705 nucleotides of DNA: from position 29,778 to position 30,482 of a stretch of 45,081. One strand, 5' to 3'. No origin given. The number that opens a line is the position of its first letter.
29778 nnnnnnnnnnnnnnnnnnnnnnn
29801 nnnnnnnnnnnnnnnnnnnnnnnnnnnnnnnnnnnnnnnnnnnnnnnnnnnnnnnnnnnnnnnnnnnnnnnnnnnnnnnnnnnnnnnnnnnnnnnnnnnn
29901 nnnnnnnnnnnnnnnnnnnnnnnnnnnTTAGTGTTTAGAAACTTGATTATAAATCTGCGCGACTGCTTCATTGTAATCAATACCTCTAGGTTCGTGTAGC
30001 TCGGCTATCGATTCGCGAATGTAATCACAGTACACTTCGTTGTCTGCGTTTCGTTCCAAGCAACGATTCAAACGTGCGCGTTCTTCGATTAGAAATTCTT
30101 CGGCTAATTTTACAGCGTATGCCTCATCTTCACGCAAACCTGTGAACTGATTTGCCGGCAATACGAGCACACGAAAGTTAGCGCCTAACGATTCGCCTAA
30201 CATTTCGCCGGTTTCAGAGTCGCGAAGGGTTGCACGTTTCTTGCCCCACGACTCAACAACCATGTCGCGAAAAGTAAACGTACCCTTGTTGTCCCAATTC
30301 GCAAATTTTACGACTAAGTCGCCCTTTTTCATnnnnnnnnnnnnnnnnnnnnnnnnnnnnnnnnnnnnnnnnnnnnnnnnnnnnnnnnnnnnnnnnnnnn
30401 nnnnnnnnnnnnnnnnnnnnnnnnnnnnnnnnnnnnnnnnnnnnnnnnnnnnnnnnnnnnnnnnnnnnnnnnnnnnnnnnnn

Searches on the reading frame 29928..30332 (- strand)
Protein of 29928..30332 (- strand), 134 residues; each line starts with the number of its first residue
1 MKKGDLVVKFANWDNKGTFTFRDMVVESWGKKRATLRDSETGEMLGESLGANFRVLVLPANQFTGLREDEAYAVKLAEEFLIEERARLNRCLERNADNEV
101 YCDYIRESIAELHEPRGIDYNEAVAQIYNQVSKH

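Call 12: search_protein_families(library=phrogs, proteins=[window:29928-30332:-], max_evalue=0.001)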
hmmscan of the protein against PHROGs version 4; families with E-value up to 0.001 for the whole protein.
window:29928-30332:- (134 aa): 1 family
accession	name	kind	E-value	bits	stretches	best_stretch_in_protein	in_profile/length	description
phrog_22363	-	unknown function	7.1e-09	37.1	1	2-55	5-58/133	-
